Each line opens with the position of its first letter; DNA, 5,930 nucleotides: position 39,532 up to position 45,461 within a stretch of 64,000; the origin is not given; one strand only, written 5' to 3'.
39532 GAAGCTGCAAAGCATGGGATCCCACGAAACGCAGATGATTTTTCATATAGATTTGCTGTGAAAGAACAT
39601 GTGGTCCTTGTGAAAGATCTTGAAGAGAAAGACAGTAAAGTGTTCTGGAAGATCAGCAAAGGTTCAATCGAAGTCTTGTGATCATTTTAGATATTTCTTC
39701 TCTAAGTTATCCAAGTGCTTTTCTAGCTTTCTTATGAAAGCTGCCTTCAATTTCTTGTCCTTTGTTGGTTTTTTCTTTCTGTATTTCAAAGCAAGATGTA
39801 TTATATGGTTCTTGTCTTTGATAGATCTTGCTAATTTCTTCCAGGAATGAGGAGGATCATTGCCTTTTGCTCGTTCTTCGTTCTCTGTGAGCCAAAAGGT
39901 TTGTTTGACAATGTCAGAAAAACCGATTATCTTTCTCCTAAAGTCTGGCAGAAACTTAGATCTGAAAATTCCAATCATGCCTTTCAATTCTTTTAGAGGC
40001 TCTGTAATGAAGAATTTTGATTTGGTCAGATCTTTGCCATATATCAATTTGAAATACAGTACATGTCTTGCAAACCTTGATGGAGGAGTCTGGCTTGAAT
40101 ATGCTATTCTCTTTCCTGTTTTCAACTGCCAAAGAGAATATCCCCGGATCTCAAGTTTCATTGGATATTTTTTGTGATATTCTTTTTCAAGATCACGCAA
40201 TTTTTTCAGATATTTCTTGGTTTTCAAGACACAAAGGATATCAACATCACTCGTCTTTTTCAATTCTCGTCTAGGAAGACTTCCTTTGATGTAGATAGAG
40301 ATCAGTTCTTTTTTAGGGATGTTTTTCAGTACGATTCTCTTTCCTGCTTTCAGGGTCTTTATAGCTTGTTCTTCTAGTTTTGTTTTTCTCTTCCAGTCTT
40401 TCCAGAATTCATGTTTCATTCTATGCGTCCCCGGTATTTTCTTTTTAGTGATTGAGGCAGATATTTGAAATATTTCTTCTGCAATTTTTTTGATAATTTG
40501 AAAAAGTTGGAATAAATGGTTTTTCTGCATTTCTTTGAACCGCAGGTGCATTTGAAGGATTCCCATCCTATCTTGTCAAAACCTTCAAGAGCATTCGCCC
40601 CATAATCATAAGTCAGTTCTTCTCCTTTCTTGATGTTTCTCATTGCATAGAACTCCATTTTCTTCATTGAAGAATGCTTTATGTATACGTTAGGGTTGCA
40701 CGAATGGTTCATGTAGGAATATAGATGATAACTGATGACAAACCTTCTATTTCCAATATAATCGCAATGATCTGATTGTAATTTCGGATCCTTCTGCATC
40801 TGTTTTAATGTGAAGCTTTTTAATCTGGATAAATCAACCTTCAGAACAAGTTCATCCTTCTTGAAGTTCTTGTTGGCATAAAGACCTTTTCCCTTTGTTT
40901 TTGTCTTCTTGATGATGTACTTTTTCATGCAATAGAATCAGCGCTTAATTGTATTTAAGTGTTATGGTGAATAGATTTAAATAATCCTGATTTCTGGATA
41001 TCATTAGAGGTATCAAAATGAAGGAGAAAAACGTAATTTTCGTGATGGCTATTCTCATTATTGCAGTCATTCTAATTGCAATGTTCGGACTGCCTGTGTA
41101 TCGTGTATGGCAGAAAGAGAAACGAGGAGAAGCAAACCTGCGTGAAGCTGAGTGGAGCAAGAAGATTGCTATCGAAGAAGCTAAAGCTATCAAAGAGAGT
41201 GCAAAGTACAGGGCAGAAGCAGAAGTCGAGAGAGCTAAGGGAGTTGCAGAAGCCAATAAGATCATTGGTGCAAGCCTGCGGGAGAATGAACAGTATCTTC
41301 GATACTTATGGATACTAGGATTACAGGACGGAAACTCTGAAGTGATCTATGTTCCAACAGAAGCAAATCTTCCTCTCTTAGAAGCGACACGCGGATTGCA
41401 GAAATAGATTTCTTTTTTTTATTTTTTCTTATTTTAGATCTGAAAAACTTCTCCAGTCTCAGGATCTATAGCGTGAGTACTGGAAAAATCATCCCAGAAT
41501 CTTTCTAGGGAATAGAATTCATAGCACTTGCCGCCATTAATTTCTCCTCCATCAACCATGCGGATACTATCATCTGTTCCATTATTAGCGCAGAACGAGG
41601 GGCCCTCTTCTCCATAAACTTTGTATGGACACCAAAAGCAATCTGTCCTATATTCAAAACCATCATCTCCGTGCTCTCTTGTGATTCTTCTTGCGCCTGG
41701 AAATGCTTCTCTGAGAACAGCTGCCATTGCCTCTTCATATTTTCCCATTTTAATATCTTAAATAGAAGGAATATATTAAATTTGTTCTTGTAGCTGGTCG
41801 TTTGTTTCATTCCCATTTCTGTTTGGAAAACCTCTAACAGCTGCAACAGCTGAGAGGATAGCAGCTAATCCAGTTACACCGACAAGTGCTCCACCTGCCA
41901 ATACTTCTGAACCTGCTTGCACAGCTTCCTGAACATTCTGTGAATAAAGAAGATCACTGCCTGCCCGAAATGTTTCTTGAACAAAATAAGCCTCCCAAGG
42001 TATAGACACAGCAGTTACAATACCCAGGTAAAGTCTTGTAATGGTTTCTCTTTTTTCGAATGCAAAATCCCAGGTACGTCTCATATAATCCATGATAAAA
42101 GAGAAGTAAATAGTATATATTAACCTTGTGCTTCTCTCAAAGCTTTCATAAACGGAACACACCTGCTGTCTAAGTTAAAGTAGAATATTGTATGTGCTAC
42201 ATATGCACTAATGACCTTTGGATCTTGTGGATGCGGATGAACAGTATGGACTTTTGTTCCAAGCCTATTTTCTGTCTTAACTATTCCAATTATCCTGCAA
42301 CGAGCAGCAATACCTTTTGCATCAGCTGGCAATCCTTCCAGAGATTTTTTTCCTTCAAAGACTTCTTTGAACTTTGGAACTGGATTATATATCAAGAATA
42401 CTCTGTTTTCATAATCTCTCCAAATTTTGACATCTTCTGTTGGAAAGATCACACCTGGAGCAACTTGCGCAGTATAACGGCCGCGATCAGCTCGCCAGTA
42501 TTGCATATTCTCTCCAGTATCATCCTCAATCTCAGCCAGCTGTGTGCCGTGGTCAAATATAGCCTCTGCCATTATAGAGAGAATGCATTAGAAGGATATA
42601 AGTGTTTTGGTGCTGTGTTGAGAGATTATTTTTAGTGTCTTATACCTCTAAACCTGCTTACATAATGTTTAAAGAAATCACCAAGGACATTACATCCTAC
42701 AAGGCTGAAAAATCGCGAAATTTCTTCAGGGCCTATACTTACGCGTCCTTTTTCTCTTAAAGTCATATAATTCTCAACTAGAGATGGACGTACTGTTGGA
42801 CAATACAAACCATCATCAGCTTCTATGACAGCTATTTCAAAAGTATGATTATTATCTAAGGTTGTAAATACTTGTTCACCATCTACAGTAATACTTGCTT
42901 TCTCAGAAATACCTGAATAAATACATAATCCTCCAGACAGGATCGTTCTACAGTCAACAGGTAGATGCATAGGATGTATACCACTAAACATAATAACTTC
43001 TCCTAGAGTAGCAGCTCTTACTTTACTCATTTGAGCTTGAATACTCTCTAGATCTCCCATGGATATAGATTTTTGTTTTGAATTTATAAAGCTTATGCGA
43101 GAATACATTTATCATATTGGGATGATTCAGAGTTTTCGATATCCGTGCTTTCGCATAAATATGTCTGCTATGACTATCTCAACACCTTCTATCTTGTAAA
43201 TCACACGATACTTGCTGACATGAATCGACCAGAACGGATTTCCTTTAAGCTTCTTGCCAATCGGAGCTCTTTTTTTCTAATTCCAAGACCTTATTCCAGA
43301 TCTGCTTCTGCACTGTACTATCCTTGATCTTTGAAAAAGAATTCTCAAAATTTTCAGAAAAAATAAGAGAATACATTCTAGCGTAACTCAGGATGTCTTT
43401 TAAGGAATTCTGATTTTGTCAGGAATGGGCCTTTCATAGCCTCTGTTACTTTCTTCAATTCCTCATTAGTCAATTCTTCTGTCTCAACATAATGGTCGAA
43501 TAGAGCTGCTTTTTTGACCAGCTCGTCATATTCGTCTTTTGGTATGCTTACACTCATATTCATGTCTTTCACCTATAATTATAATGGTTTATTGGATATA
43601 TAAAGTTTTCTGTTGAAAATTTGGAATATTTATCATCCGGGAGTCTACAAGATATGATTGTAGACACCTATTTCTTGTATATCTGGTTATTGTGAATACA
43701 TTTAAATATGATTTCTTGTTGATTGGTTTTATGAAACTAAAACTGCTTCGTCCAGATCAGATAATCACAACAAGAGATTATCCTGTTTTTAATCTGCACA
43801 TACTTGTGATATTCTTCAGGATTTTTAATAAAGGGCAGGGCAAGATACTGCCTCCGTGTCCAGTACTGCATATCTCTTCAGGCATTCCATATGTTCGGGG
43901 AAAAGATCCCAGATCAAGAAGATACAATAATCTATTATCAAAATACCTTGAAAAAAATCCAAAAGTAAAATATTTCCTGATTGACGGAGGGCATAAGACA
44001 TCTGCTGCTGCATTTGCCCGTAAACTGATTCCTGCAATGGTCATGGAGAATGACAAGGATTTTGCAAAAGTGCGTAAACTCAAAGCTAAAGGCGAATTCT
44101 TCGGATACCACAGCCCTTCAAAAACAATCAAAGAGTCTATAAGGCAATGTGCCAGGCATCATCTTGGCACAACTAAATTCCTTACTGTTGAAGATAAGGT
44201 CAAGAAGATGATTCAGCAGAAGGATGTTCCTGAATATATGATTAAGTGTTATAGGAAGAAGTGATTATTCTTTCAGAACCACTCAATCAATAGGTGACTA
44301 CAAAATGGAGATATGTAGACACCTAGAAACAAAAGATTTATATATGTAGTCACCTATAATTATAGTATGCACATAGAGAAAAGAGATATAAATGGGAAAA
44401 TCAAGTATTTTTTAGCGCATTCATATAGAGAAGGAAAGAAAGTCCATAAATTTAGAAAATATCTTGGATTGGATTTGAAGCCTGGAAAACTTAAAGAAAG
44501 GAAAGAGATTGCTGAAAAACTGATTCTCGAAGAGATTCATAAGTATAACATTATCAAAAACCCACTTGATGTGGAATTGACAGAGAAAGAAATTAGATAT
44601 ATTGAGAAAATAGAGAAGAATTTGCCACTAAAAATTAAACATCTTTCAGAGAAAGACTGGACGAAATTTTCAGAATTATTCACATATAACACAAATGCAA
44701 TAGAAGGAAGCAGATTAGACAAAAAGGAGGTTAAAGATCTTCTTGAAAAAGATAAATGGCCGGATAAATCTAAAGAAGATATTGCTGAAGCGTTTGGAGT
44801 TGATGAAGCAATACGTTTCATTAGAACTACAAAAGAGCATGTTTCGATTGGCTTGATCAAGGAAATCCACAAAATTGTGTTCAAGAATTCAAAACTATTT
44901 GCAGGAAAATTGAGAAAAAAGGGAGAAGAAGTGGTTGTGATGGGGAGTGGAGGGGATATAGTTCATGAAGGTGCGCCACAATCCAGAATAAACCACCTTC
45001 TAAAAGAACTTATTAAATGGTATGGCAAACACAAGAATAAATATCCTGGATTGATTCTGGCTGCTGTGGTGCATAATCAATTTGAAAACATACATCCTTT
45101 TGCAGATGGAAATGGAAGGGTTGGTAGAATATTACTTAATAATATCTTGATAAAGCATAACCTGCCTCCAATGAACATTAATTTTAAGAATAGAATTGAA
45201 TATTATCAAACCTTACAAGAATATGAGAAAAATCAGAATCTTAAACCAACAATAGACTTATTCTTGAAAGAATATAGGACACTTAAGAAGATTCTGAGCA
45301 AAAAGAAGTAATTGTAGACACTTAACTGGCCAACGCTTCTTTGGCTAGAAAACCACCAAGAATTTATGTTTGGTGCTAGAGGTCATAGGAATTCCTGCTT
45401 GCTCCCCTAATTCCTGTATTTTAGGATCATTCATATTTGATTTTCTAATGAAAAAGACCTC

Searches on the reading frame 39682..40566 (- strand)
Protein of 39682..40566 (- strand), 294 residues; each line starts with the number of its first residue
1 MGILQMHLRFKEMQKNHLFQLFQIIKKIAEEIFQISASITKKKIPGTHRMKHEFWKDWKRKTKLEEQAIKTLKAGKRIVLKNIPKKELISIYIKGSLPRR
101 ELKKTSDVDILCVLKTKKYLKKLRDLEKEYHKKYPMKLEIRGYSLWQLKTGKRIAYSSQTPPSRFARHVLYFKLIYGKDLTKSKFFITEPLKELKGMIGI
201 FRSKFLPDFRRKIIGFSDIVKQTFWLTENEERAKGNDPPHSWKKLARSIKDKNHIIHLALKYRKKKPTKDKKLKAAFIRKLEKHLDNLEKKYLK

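Call 25: search_protein_families(library=pfam, proteins=[window:39682-40566:-], max_evalue=0.001)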
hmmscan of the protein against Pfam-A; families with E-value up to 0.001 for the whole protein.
window:39682-40566:- (294 aa): 2 families
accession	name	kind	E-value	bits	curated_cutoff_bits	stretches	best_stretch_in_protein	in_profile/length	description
PF01909.29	NTP_transf_2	-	2.5e-05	25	21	1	84-131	13-62/93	Nucleotidyltransferase domain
PF18765.7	Polbeta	-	2.5e-05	24.8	26.9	1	85-138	10-64/93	Polymerase beta, Nucleotidyltransferase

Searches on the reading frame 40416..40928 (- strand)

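Call 70: search_protein_families(library=pfam, proteins=[window:40416-40928:-], max_evalue=0.001)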
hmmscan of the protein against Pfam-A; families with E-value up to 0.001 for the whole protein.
window:40416-40928:- (170 aa): 1 family
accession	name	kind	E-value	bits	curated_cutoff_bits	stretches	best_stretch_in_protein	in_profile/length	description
PF00856.33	SET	-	2.4e-18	66.9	22.4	1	13-110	1-105/105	SET domain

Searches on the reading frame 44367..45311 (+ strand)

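Call 26: search_protein_families(library=pfam, proteins=[window:44367-45311:+], max_evalue=0.001)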
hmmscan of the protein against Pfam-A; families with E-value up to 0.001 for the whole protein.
window:44367-45311:+ (314 aa): 1 family
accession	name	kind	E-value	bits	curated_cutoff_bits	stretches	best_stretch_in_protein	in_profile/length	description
PF02661.23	Fic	-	1.9e-18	67.5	24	1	161-261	4-93/93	Fic/DOC family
